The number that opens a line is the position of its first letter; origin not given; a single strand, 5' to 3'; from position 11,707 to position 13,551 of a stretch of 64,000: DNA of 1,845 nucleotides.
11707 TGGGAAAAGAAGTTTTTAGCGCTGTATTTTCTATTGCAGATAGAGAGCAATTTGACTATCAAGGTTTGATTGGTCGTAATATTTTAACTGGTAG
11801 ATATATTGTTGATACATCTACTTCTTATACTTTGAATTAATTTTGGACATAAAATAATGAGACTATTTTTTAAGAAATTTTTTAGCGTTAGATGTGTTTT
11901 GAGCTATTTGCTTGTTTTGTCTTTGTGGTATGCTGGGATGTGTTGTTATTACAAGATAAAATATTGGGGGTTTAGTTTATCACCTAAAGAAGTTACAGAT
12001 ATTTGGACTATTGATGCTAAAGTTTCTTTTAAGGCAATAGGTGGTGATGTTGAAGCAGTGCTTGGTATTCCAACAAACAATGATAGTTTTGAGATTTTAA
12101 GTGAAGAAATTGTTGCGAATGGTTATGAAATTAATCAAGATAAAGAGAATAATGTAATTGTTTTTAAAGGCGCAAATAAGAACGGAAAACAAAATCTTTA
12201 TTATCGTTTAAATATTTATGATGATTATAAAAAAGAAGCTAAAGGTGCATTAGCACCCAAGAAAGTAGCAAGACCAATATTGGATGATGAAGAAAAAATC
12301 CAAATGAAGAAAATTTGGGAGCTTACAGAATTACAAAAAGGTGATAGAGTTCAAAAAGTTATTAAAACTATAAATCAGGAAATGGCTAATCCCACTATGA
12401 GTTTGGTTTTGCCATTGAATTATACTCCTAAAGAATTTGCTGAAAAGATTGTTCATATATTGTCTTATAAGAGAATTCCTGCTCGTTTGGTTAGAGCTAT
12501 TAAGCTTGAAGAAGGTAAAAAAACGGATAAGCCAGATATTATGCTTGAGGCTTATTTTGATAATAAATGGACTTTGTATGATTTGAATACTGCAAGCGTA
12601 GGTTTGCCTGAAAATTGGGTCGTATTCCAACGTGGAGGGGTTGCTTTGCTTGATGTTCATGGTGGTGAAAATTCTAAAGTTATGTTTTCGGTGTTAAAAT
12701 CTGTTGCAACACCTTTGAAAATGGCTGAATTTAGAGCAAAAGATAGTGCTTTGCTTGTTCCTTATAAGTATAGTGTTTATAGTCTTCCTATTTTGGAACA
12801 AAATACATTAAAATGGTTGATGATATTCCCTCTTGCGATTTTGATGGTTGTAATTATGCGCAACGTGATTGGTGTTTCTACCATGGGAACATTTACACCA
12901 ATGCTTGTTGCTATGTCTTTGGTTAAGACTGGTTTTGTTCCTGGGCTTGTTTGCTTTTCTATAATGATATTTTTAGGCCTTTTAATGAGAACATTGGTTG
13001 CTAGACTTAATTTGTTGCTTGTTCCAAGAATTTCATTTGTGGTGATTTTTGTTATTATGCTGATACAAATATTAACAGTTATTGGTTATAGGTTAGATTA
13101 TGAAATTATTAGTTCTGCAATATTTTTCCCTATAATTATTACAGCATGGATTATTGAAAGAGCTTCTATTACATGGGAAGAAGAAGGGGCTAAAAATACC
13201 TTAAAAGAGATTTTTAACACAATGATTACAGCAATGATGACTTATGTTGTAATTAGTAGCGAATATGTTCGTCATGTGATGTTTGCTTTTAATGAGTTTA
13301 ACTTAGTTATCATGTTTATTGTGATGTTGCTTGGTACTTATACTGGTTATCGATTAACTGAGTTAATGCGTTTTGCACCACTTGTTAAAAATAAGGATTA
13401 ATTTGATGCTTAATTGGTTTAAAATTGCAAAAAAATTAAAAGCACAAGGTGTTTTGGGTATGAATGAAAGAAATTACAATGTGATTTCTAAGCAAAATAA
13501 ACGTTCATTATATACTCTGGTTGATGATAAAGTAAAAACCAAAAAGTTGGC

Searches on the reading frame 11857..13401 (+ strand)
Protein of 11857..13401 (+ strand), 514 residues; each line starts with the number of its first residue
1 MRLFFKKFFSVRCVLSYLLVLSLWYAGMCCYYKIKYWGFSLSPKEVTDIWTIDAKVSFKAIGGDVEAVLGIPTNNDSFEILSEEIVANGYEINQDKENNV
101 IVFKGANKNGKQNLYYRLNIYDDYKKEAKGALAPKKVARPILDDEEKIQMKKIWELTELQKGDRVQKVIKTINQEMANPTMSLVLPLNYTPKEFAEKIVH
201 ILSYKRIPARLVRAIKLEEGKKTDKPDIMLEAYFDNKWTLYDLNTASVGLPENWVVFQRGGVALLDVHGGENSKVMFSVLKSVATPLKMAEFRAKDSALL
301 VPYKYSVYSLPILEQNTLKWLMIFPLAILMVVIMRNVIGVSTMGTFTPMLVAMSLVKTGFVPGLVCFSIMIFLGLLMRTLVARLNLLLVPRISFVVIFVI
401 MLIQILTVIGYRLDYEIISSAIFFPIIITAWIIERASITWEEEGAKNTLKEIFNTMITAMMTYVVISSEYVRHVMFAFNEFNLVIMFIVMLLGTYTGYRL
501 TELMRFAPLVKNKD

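Call 64: search_protein_families(library=pfam, proteins=[window:11857-13401:+], max_evalue=0.00001)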
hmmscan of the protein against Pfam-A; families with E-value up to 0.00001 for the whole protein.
window:11857-13401:+ (514 aa): 2 families
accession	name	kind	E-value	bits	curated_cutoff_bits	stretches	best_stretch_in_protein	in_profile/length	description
PF14402.11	7TM_transglut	-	1.5e-75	254.4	25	1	263-509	2-247/248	7 transmembrane helices usually fused to an inactive transglutaminase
PF14400.11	Transglut_i_TM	-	5.7e-26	91.8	25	1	32-184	1-157/161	Inactive transglutaminase fused to 7 transmembrane helices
